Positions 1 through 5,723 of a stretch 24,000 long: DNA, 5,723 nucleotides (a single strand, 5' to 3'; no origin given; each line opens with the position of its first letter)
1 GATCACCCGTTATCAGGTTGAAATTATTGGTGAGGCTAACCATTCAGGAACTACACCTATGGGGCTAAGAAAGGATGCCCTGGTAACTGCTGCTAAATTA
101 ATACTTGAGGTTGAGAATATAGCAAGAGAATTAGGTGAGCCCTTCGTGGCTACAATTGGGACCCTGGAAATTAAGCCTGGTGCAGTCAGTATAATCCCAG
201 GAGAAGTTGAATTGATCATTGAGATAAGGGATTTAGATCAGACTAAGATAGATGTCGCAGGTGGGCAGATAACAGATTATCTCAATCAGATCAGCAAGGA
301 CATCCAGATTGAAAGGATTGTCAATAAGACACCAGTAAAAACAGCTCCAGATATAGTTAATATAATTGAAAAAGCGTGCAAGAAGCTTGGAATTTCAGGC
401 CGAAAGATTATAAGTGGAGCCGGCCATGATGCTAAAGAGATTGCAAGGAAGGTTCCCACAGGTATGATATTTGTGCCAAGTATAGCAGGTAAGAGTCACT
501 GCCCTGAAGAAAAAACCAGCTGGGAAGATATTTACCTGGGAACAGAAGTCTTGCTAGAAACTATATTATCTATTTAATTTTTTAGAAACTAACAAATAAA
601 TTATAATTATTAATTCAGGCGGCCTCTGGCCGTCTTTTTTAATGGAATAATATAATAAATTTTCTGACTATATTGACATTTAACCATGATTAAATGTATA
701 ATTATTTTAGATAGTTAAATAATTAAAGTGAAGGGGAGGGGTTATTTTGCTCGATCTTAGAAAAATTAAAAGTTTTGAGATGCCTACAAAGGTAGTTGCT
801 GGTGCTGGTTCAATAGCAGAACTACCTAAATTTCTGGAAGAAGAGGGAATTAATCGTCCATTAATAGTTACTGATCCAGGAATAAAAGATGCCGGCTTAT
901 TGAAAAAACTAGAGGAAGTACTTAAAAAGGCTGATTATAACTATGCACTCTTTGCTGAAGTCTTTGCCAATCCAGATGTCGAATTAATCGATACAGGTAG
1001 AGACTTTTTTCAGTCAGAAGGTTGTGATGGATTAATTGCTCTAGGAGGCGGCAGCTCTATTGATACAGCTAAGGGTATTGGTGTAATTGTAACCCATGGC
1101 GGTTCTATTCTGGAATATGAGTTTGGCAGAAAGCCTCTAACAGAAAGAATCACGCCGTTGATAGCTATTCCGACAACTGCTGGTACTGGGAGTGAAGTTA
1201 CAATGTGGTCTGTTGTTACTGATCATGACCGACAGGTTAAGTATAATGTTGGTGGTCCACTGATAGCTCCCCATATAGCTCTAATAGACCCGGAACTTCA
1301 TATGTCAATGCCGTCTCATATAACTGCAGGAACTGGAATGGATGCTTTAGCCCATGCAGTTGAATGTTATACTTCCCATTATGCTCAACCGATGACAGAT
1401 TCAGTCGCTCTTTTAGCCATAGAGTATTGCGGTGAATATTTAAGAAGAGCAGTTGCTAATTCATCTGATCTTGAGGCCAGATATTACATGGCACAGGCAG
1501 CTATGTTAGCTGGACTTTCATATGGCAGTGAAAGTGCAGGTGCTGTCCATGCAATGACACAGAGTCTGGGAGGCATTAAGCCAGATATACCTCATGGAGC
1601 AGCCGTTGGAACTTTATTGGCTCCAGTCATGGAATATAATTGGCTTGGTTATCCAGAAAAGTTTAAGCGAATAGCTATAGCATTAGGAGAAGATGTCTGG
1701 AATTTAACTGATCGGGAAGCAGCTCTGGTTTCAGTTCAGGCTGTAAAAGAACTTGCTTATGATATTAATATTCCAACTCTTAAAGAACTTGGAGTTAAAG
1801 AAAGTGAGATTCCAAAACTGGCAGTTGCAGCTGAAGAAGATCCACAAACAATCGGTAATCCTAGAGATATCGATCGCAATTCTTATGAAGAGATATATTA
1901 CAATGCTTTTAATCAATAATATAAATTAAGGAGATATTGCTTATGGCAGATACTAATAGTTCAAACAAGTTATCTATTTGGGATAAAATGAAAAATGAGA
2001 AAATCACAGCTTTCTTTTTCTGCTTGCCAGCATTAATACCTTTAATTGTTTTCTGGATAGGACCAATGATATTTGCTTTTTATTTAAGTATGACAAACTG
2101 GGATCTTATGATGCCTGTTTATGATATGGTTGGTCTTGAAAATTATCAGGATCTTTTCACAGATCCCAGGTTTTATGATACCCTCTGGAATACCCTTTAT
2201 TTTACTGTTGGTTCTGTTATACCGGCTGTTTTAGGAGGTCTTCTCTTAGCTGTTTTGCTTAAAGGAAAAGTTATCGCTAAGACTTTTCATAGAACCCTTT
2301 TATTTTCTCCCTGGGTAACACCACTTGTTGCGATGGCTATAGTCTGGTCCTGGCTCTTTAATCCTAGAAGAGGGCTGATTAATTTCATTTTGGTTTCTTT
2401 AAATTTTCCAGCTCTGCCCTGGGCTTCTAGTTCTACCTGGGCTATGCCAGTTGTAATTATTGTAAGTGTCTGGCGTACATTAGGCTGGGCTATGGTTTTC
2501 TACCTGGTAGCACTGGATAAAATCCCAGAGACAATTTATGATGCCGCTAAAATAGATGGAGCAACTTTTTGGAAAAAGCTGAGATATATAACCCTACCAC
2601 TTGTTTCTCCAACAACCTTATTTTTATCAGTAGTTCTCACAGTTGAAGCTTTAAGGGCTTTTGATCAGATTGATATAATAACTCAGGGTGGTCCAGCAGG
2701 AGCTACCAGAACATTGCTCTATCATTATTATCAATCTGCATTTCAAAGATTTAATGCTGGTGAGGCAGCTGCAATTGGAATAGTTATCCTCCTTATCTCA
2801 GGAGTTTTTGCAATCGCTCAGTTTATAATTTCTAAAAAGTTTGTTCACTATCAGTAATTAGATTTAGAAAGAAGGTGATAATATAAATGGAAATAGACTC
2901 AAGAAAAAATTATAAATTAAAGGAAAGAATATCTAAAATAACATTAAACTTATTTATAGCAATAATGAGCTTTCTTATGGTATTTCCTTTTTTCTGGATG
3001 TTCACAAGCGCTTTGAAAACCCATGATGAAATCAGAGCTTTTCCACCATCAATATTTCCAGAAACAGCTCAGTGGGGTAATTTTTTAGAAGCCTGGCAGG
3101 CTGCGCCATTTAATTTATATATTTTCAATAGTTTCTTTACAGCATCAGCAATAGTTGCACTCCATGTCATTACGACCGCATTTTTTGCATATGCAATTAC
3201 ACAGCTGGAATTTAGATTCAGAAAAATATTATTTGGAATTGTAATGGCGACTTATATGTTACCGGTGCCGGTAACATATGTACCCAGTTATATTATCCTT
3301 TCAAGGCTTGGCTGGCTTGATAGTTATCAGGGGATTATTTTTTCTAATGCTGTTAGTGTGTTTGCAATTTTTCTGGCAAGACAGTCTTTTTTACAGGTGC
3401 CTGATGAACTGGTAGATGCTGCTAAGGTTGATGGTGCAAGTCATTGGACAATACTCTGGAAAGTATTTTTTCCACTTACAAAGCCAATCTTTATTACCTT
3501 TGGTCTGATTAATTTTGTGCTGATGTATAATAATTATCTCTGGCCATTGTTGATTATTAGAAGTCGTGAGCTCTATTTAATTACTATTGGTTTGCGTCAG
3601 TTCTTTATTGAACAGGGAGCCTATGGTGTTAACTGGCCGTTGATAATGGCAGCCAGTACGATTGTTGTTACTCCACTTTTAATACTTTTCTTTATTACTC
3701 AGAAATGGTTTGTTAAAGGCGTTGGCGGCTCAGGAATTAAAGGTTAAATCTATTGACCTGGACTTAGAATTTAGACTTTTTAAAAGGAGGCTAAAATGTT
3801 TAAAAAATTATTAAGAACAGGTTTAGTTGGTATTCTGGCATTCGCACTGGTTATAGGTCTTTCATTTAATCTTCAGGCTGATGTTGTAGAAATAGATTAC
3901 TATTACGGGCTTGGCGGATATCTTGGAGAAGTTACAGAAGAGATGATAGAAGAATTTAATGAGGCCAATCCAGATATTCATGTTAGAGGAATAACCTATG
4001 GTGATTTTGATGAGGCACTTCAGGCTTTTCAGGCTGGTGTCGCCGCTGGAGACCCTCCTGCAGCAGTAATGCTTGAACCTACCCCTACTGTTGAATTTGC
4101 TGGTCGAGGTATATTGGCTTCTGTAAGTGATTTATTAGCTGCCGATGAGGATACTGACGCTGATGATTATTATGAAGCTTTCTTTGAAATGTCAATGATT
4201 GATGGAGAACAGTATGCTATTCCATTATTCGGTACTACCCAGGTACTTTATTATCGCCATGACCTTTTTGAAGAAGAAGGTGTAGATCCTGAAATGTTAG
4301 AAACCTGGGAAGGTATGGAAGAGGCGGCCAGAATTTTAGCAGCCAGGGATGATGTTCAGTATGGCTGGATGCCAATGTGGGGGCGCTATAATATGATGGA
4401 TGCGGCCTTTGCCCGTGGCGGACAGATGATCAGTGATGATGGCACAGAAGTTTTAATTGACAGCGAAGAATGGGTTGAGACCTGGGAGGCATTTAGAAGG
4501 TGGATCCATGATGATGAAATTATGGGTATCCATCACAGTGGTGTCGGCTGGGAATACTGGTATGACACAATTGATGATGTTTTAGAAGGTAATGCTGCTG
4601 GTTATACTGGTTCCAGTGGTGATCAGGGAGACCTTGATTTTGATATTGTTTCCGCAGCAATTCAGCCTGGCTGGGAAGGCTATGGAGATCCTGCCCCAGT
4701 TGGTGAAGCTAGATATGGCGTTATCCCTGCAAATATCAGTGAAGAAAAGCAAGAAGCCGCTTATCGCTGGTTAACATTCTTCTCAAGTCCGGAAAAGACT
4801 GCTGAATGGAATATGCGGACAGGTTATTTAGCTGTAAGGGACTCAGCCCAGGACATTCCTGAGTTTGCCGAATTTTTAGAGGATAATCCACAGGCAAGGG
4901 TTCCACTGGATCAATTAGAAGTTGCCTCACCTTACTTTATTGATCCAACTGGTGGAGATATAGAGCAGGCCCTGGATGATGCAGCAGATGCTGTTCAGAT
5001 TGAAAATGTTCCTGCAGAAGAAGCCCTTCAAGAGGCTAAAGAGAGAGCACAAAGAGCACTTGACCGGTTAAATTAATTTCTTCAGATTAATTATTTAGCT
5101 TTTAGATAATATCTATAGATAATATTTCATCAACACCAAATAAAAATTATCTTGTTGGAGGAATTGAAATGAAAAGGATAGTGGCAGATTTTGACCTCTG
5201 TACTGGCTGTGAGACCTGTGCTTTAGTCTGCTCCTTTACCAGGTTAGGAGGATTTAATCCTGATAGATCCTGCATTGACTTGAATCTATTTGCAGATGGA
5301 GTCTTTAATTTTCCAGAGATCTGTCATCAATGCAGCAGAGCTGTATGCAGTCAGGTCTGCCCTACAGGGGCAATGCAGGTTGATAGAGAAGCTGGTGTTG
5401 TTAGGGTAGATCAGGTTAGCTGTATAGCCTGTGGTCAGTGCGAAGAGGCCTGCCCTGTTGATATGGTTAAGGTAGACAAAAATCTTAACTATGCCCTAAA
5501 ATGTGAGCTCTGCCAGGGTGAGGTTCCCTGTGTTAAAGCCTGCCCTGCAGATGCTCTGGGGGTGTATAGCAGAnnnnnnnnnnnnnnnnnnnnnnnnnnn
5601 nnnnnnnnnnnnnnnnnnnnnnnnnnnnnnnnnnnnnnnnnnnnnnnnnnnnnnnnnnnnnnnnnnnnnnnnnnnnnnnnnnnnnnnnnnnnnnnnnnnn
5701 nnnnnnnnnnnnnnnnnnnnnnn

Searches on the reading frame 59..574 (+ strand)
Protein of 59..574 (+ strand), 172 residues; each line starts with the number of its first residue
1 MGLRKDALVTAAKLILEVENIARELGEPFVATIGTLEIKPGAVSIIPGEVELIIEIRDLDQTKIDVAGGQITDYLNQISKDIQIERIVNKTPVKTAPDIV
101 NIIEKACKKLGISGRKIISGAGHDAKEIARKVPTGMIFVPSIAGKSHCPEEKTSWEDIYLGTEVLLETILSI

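Call 19: search_protein_families(library=ncbifam, proteins=[window:59-574:+], max_evalue=0.001)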
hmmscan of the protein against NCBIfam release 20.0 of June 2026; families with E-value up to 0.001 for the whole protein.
window:59-574:+ (172 aa): 22 families
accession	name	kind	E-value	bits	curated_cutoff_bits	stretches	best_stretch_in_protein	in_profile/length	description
NF006771.0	PRK09290.1-5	subfamily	2.8e-52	177.6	399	1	1-171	234-408/413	allantoate amidohydrolase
TIGR01879.1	hydantase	subfamily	9.2e-49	166.4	204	1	1-170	226-399/401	hydantoinase/carbamoylase family amidase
NF058540.1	Ncarbamyl_ErtE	equivalog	4.3e-47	160.6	520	1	1-171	236-413/418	N-carbamyl-l-glutamate amidohydrolase ErtE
NF006775.0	PRK09290.2-5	equivalog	5.6e-39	134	479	1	1-169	238-410/419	allantoate amidohydrolase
NF006768.0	PRK09290.1-1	equivalog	6.3e-39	134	532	1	1-168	232-403/411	allantoate deiminase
NF006769.0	PRK09290.1-3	subfamily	9.6e-39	133.2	452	1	1-171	236-410/417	allantoate amidohydrolase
NF009531.0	PRK12893.1-5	equivalog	8.1e-38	130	486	1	1-170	232-409/421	Zn-dependent hydrolase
TIGR03176.1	AllC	equivalog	1.3e-36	126.2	597.75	1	1-169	227-399/406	allantoate deiminase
NF009527.0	PRK12891.1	subfamily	1.3e-32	113.3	461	1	2-170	241-418/426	Zn-dependent hydrolase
NF009529.0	PRK12893.1-2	equivalog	5.6e-30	104.4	508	1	1-168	229-403/411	Zn-dependent hydrolase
NF006772.0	PRK09290.2-1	subfamily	1.4e-28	99.9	424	1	1-170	240-413/430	allantoate amidohydrolase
NF009530.0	PRK12893.1-4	subfamily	2.2e-25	89.6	551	1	1-171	232-406/423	Zn-dependent hydrolase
NF006773.0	PRK09290.2-2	equivalog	2.4e-25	89.3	584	1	1-170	241-414/419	allantoate amidohydrolase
NF006770.0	PRK09290.1-4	equivalog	8.8e-21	74.1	372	1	4-168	234-396/403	allantoate amidohydrolase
NF010373.0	PRK13799.1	equivalog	2.4e-20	72.5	1087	1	1-168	411-582/591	unknown domain/N-carbamoyl-L-amino acid hydrolase fusion protein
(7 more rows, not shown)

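Call 20: search_protein_families(library=pfam, proteins=[window:59-574:+], max_evalue=0.001)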
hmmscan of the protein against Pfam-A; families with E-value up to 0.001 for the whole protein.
window:59-574:+ (172 aa): 1 family
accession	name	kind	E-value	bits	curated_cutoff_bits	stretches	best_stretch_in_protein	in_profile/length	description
PF01546.33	Peptidase_M20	-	5.8e-15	56.2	24.6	1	25-170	97-205/206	Peptidase family M20/M25/M40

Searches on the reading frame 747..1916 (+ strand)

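Call 19: search_protein_families(library=ncbifam, proteins=[window:747-1916:+], max_evalue=0.001)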
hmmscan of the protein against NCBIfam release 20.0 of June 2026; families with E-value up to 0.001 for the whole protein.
window:747-1916:+ (390 aa): 18 families
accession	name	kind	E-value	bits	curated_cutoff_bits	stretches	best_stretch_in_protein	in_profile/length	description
NF053866.1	CholDhdGbsBBac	equivalog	4.2e-179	595.2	550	1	5-389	7-392/392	choline dehydrogenase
NF041833.1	Fe_ADH_ErcA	equivalog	8.8e-99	331.2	550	1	12-388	8-382/382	alcohol dehydrogenase-like regulatory protein ErcA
TIGR02638.1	lactal_redase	equivalog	6.6e-98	328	523.15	1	13-384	7-379/379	lactaldehyde reductase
NF007911.0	PRK10624.1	equivalog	1.3e-89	300.9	537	1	18-387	13-381/382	lactaldehyde reductase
NF058672.1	4HyButDHCUPNE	equivalog_domain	4.8e-84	282.7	500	1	14-386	8-376/378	4-hydroxybutyrate dehydrogenase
NF007363.0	PRK09860.1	equivalog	2.7e-74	250.6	581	1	9-387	5-382/383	L-threonine dehydrogenase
NF050025.1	SulfAcetaldRedSarD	equivalog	5.1e-73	246.1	700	1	11-379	6-376/385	sulfoacetaldehyde reductase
NF010378.0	PRK13805.1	equivalog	3.1e-69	233.7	951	1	8-389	457-865/872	bifunctional acetaldehyde-CoA/alcohol dehydrogenase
NF011998.0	PRK15454.1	equivalog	2.6e-60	204.2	556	1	2-385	16-392/395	ethanolamine utilization ethanol dehydrogenase EutG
TIGR03405.1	Phn_Fe-ADH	equivalog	9.6e-59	198.9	423.7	1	12-329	3-318/355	iron-containing alcohol dehydrogenase PsrA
TIGR04266.1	NDMA_methanol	equivalog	2e-46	158.6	625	1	8-344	11-349/420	NDMA-dependent methanol dehydrogenase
NF011717.0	PRK15138.1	equivalog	3.5e-21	75.7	645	1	11-387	7-386/387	alcohol dehydrogenase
NF041822.1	daptide_DH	equivalog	1.1e-15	57.4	300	1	39-236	4-204/363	daptide-type RiPP biosynthesis dehydogenase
NF006941.0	PRK09423.1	subfamily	1.8e-12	46.8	336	1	8-211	3-183/367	glycerol dehydrogenase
NF002022.0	PRK00843.1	equivalog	1.1e-07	31.1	413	1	5-111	3-106/350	NAD(P)-dependent glycerol-1-phosphate dehydrogenase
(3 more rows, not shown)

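Call 20: search_protein_families(library=pfam, proteins=[window:747-1916:+], max_evalue=0.001)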
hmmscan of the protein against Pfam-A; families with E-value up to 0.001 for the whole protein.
window:747-1916:+ (390 aa): 3 families
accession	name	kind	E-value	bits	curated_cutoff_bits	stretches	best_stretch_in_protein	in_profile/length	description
PF00465.25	Fe-ADH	-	6.3e-51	172.7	31.3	1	13-182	1-168/168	Iron-containing alcohol dehydrogenase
PF25137.1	ADH_Fe_C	-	1.2e-45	156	27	1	193-387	1-193/194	Fe-containing alcohol dehydrogenase family, C-terminal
PF13685.12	Fe-ADH_2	-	2.7e-12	47.4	28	1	18-111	2-93/149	Iron-containing alcohol dehydrogenase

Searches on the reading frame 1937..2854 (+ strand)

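Call 19: search_protein_families(library=ncbifam, proteins=[window:1937-2854:+], max_evalue=0.001)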
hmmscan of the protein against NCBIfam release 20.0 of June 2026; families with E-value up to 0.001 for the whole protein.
window:1937-2854:+ (306 aa): 12 families
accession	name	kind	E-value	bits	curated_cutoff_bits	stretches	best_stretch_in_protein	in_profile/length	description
NF007852.0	PRK10561.1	equivalog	2.6e-45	155.5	335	1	22-306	11-295/295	sn-glycerol-3-phosphate ABC transporter permease UgpA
NF040931.1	ABC_arch_GlcT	equivalog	9.5e-38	130.4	360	1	38-294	10-266/278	glucose ABC transporter permease GlcT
NF008232.0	PRK10999.1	equivalog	1.8e-23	83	392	1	64-300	264-516/520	maltose ABC transporter permease MalF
TIGR03262.1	PhnU2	equivalog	8.6e-10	37.9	593.25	1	34-300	12-258/546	putative 2-aminoethylphosphonate ABC transporter permease subunit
NF011624.0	PRK15050.1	equivalog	3.7e-09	36.1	247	1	15-297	14-285/297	2-aminoethylphosphonate ABC transporter permease subunit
NF007044.0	PRK09497.1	equivalog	2e-06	27.5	348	1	36-295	19-271/285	spermidine/putrescine ABC transporter permease PotB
TIGR02140.1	permease_CysW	equivalog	5.6e-06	26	329.1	1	65-301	31-258/261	sulfate ABC transporter permease subunit CysW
TIGR00969.1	3a0106s02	subfamily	3.2e-05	23.5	240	1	65-296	45-267/272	sulfate ABC transporter permease subunit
TIGR02141.1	modB_ABC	equivalog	8.2e-05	22.3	182.6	1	94-298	12-205/208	molybdate ABC transporter permease subunit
TIGR03226.1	PhnU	equivalog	0.00015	21.3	283.45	1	42-293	54-299/311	2-aminoethylphosphonate ABC transporter permease subunit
TIGR01581.1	Mo_ABC_porter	hypoth_equivalog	0.00051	19.6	210.3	1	72-290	12-221/225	ABC transporter permease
NF008231.0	PRK10998.1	equivalog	0.00052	19.7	261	1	193-238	181-223/296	maltose ABC transporter permease MalG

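Call 20: search_protein_families(library=pfam, proteins=[window:1937-2854:+], max_evalue=0.001)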
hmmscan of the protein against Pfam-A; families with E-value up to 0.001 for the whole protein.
window:1937-2854:+ (306 aa): 1 family
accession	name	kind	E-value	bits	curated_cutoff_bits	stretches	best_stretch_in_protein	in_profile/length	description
PF00528.27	BPD_transp_1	-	1.3e-17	64.6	26.4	1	98-302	2-182/184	Binding-protein-dependent transport system inner membrane component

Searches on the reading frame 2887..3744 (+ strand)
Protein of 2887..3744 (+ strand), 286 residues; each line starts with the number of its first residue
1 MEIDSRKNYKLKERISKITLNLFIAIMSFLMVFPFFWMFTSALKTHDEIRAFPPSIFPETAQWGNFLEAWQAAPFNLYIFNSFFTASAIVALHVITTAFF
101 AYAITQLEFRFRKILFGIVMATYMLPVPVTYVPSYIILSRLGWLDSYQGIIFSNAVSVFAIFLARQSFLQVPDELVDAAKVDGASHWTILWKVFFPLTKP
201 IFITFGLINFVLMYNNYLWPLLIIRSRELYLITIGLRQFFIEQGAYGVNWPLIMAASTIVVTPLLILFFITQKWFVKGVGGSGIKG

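Call 19: search_protein_families(library=ncbifam, proteins=[window:2887-3744:+], max_evalue=0.001)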
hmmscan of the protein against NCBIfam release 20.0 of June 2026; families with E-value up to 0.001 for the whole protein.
window:2887-3744:+ (286 aa): 12 families
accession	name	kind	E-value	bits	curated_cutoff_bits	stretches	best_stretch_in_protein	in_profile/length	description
NF008210.0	PRK10973.1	equivalog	2.6e-44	152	297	1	25-279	17-276/281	sn-glycerol-3-phosphate ABC transporter permease UgpE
NF040932.1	ABC_arch_GlcU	equivalog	3.4e-30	105.6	340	1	19-279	4-264/272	glucose ABC transporter permease GlcU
NF008231.0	PRK10998.1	equivalog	1.3e-20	74.2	261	1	5-286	5-296/296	maltose ABC transporter permease MalG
TIGR01581.1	Mo_ABC_porter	hypoth_equivalog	2.4e-07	30.5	210.3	1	63-204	7-162/225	ABC transporter permease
TIGR02141.1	modB_ABC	equivalog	7.2e-06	25.8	182.6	1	82-211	3-146/208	molybdate ABC transporter permease subunit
NF011624.0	PRK15050.1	equivalog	2.5e-05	23.6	247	1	141-228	155-243/297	2-aminoethylphosphonate ABC transporter permease subunit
TIGR03226.1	PhnU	equivalog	3.2e-05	23.6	283.45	1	141-230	173-263/311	2-aminoethylphosphonate ABC transporter permease subunit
TIGR03416.1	ABC_choXWV_perm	equivalog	0.00016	21.2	363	1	125-208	133-212/267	choline ABC transporter permease subunit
NF007047.0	PRK09500.1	equivalog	0.0002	21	326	1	81-215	62-198/257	spermidine/putrescine ABC transporter permease PotC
TIGR02139.1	permease_CysT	equivalog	0.00035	20.2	246.1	0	60-210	33-197/265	sulfate ABC transporter permease subunit CysT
NF040839.1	tungstate_WtpB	equivalog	0.00043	20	340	1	78-204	45-184/251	tungstate ABC transporter permease WtpB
NF008196.0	PRK10952.1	equivalog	0.00088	18.2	439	0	161-214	224-275/356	glycine betaine/L-proline ABC transporter permease ProW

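Call 20: search_protein_families(library=pfam, proteins=[window:2887-3744:+], max_evalue=0.001)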
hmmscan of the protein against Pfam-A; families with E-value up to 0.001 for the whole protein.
window:2887-3744:+ (286 aa): 1 family
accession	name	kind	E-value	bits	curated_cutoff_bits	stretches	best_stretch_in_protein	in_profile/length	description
PF00528.27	BPD_transp_1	-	2.3e-17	63.8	26.4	1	102-279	9-182/184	Binding-protein-dependent transport system inner membrane component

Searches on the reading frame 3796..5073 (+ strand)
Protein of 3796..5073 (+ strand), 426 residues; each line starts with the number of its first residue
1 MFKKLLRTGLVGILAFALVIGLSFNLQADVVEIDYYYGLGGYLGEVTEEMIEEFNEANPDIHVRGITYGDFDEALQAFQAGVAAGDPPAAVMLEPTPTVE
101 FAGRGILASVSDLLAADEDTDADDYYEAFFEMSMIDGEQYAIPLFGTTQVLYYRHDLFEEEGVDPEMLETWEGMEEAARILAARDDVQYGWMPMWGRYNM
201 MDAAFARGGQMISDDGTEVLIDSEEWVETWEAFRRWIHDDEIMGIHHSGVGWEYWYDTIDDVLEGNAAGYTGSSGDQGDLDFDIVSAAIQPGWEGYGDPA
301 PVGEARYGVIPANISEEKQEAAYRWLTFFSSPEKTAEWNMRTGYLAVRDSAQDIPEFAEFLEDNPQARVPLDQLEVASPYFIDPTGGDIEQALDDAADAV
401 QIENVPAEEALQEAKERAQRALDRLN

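Call 19: search_protein_families(library=ncbifam, proteins=[window:3796-5073:+], max_evalue=0.001)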
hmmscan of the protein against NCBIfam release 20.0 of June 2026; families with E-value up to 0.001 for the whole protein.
window:3796-5073:+ (426 aa): 3 families
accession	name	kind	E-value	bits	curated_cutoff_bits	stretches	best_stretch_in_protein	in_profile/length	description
NF008211.0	PRK10974.1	equivalog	3.1e-24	85.4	411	2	14-196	9-195/439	sn-glycerol-3-phosphate ABC transporter substrate-binding protein UgpB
NF053763.1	ABCarbgalBndGanS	equivalog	1.4e-05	24.1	700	1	105-209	105-202/420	galactooligosaccharide ABC transporter substrate-binding protein GanS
TIGR03850.1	bind_CPR_0540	equivalog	0.00027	19.7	299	1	40-176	43-186/437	carbohydrate ABC transporter substrate-binding protein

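Call 20: search_protein_families(library=pfam, proteins=[window:3796-5073:+], max_evalue=0.001)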
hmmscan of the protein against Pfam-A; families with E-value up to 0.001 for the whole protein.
window:3796-5073:+ (426 aa): 2 families
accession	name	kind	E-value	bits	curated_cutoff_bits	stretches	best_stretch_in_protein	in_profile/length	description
PF13416.11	SBP_bac_8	-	5e-35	122.1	27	1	49-358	1-272/279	Bacterial extracellular solute-binding protein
PF01547.30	SBP_bac_1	-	1e-27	98.4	26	1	46-334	9-305/307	Bacterial extracellular solute-binding protein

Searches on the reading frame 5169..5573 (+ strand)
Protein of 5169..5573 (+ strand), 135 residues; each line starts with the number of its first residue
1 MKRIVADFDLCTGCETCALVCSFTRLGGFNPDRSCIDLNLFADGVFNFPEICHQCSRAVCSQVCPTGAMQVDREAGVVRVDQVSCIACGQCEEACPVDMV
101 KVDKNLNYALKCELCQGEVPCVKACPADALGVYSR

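Call 19: search_protein_families(library=ncbifam, proteins=[window:5169-5573:+], max_evalue=0.001)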
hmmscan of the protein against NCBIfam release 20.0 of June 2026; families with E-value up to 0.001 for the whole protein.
window:5169-5573:+ (135 aa): 63 families (the best 25 are shown)
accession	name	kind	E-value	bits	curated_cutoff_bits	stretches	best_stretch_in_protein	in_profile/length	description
NF045766.1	PhenlGlyoxDHPadI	equivalog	3.2e-17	62.4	700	1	4-131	7-134/443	NADH-dependent phenylglyoxylate dehydrogenase subunit beta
NF007382.0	PRK09898.1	equivalog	6.3e-16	58.5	213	1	5-132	62-200/208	ferredoxin-like protein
TIGR02951.1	DMSO_dmsB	equivalog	6.4e-16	58.8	214.1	1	7-130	7-148/161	DMSO/selenate family reductase complex B subunit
TIGR03149.1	cyt_nit_nrfC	equivalog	6.7e-13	48.5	377.6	1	7-130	44-179/225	cytochrome c nitrite reductase Fe-S protein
NF009408.0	PRK12769.1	equivalog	2.8e-12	45.6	1003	1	4-132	5-144/659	formate-dependent uric acid utilization protein AegA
NF045797.1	DsrO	equivalog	4.6e-12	45.8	200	1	42-99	93-149/235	sulfate reduction electron transfer complex DsrMKJOP subunit DsrO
NF009451.0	PRK12809.1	equivalog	2.5e-11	42.6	1154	1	2-131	3-135/639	formate-dependent uric acid utilization protein YgfT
NF008134.0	PRK10882.1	equivalog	9.9e-11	41.3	263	1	51-130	112-203/329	hydrogenase 2 operon protein HybA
NF041715.1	arsenate_red_ArrB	equivalog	1.1e-10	41.4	450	1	4-105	5-109/233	arsenate respiratory reductase iron-sulfur subunit ArrB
NF007658.0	PRK10330.1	equivalog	2.7e-10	40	260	1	3-130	4-152/181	electron transport protein HydN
TIGR01582.1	FDH-beta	equivalog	3.5e-10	39.5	334.7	1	51-131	92-178/283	formate dehydrogenase subunit beta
NF038355.1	FDH3_beta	equivalog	3.7e-10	40.1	240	1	3-112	4-113/180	formate dehydrogenase FDH3 subunit beta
NF045874.1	Vhu_polyferre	exception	1.2e-09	37.4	600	1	50-131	30-105/381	F420-non-reducing hydrogenase associated-polyferredoxin VhuB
TIGR03478.1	DMSO_red_II_bet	subfamily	2.2e-09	36.7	480.7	1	45-120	124-199/321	DMSO reductase family type II enzyme, iron-sulfur subunit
NF042909.1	FMH_DH_FwdF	exception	4e-09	36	375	1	76-132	218-276/336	tungsten-dependent formylmethanofuran dehydrogenase subunit FwdF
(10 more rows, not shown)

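Call 20: search_protein_families(library=pfam, proteins=[window:5169-5573:+], max_evalue=0.001)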
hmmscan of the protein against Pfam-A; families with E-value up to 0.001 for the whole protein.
window:5169-5573:+ (135 aa): 14 families
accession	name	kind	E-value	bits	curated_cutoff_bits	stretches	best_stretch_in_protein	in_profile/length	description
PF12837.12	Fer4_6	-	8.8e-13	48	25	1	77-98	1-22/24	4Fe-4S binding domain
PF00037.32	Fer4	-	1e-12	47.7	21.1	2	79-99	2-22/24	4Fe-4S binding domain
PF13237.11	Fer4_10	-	5.5e-12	45.9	25.5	1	49-96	6-53/53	4Fe-4S dicluster domain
PF13247.11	Fer4_11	-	1.4e-11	44.9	26.2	1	47-130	5-95/100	4Fe-4S dicluster domain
PF13187.11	Fer4_9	-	5.6e-11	42.7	27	1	52-98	2-50/52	4Fe-4S dicluster domain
PF12838.12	Fer4_7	-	1.4e-10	41.9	27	1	52-98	2-51/52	4Fe-4S dicluster domain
PF12797.12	Fer4_2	-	4.8e-10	39.2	24.5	1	78-97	3-22/22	4Fe-4S binding domain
PF14697.11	Fer4_21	-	8.4e-10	39.1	35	1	79-129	2-56/59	4Fe-4S dicluster domain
PF25160.1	LdpA_Fe-S-bd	-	1.5e-08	34.7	27.6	1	54-102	4-45/49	LdpA Fe-S cluster-binding domain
PF13484.11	Fer4_16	-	1.1e-06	29.7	30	0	85-106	2-24/66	4Fe-4S double cluster binding domain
PF12800.12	Fer4_4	-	3.6e-05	24.2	24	0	85-97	4-16/17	4Fe-4S binding domain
PF12798.12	Fer4_3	-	6e-05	24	27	0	85-98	1-14/15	4Fe-4S binding domain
PF13534.11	Fer4_17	-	0.00019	22.4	22.2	0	11-24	2-15/61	4Fe-4S dicluster domain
PF13183.11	Fer4_8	-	0.00072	20.5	27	0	84-97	4-17/68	4Fe-4S dicluster domain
